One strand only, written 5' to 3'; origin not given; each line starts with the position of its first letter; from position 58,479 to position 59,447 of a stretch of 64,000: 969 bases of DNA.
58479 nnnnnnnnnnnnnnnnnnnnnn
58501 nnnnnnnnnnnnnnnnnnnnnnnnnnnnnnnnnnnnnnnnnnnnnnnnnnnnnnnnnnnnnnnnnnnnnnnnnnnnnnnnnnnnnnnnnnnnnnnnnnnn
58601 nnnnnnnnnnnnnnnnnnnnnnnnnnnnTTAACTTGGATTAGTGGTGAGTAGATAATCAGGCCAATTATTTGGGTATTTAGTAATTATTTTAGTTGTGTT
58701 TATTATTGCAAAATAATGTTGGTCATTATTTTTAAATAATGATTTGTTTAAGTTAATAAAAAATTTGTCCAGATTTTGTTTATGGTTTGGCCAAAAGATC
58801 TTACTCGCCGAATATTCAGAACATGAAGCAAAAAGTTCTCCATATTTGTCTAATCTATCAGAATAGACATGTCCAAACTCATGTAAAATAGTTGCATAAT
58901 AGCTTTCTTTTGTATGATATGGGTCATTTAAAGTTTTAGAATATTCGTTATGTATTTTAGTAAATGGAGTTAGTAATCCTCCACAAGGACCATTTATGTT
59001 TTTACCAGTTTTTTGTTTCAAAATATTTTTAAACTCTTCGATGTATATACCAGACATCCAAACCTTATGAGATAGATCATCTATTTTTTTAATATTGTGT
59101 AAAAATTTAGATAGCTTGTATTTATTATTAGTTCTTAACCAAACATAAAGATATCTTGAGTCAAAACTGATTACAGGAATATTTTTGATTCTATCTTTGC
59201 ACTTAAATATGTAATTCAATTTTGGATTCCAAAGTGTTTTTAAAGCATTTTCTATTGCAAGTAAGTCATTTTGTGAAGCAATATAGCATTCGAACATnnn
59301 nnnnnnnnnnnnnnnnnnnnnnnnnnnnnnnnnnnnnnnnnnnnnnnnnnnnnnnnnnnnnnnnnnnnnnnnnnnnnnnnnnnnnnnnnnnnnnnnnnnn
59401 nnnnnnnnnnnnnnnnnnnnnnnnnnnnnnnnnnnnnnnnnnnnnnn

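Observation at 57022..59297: Compact candidate RiPP locus: rSAM/SPASM enzyme, Cys-x-Pro precursor peptide, HExxH peptidase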

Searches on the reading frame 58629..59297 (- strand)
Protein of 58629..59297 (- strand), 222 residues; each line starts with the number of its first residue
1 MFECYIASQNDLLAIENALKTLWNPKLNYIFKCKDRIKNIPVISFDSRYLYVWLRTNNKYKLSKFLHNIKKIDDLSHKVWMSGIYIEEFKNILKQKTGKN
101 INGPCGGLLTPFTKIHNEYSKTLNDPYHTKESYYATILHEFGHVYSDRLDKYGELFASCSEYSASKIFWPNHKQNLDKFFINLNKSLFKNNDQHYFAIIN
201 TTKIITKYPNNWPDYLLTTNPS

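Call 3: search_protein_families(library=pfam, proteins=[window:58629-59297:-], max_evalue=1)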
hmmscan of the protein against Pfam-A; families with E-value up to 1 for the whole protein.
window:58629-59297:- (222 aa): 2 families
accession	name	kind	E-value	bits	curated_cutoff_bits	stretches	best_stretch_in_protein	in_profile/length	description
PF18818.7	MPTase-PolyVal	-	0.028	15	27.5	1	126-156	37-70/126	Zincin-like metallopeptidase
PF04901.18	RAMP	-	0.15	12.6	27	1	154-193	31-70/110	Receptor activity modifying family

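Call 4: search_protein_families(library=ncbifam, proteins=[window:58629-59297:-], max_evalue=1)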
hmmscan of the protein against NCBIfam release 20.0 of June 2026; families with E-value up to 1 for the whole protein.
window:58629-59297:- (222 aa): 0 families

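Call 17: find_homologous_proteins(query=window:58629-59297:-)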
Query window:58629-59297:- (222 aa): 22 proteins with E <= 0.001 among 169 candidates.
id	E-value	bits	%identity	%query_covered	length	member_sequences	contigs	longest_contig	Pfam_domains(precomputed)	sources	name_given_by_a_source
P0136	5.2e-149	512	100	100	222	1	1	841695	-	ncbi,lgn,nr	ncbi:MAG: hypothetical protein QY322_00375 [bacterium]|nr:MAG: hypothetical protein QY322_00375 [bac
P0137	4.5e-108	378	76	98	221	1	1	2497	-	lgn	-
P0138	1.7e-103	363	71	100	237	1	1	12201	-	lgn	-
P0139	2.3e-102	360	74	98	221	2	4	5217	-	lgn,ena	-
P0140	1.3e-101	357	71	100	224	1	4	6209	-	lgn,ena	-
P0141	3.1e-101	356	73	98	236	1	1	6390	-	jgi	jgi:hypothetical protein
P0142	5.3e-83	296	54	97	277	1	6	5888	-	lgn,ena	-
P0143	2.8e-80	287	58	100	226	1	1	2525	-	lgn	-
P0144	5.8e-74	267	51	98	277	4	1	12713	-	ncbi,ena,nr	ncbi:hypothetical protein A2366_04635 [Candidatus Woesebacteria bacterium RIFOXYB1_FULL_33_9]|nr:MAG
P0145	8.8e-73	263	51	98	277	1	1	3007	-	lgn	-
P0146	1.5e-59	219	45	98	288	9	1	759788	-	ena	-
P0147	7.6e-35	139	33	100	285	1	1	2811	-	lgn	-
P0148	2.0e-34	137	38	95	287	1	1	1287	-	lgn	-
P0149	4.9e-34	136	36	96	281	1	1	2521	-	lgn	-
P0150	3.7e-33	133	34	98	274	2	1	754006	-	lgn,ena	-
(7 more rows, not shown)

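Call 30: predict_structure(alignment_id=A2)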
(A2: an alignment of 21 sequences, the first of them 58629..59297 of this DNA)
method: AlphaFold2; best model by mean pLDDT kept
length: 222 residues; sequences in the alignment: 21
mean_pLDDT: 92.4   pTM: 0.90
mean pLDDT of the five models: 92.4, 92.3, 91.8, 91.7, 91.0
residues with pLDDT >= 90: 174; 70-90: 39; 50-70: 9; < 50: 0
segments of 3 or more residues with pLDDT < 50: none
pLDDT, mean of each block of 10 residues (from residue 1): 88 98 97 95 96 93 93 88 91 95 95 92 87 98 96 97 98 95 71 89 95 93 61
secondary structure, 60 per line:
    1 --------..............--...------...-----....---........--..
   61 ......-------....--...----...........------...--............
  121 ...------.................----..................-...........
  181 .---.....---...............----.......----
elements in order: H9-22 E42-45 E49-56 E59-66 H74-77 E80-82 H87-97 E104-106 H109-123 H130-146 H151-168 H170-181 H185-189 H193-207 H212-218

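Call 53: search_protein_representatives(alignment_id=A2)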
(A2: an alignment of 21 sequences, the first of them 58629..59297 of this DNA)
Query: 21 sequences, 284 profile positions. Proteins with E-value up to 0.001 (for the whole library): 129; up to 1e-10: 114; up to 1e-30: 72. The best 129 are listed.
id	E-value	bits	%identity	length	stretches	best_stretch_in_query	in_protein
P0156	1.9e-118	411.3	-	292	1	1-283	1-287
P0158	1.2e-110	385.7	-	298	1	1-280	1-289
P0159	2.9e-107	374.5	-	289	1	1-281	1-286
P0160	1.6e-101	355.7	-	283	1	1-280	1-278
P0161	1.3e-100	352.7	-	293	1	1-283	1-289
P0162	3.3e-99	348.1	-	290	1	1-281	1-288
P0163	3.1e-97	341.6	-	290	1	4-282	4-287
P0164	3.4e-96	338.2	-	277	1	1-276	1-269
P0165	6.8e-95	333.9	-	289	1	4-281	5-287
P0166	4.6e-93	327.9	-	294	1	1-282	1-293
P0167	1.1e-92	326.6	-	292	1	1-280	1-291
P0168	1.3e-92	326.5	-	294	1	1-280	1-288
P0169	2.6e-92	325.5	-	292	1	1-281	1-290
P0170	1.1e-91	323.4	-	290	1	1-283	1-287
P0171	1.9e-91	322.6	-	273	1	3-281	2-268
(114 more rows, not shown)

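Call 64: search_protein_families(library=padloc, proteins=[window:58629-59297:-], max_evalue=0.01)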
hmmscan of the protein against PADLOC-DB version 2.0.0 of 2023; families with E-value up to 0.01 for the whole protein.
window:58629-59297:- (222 aa): 0 families
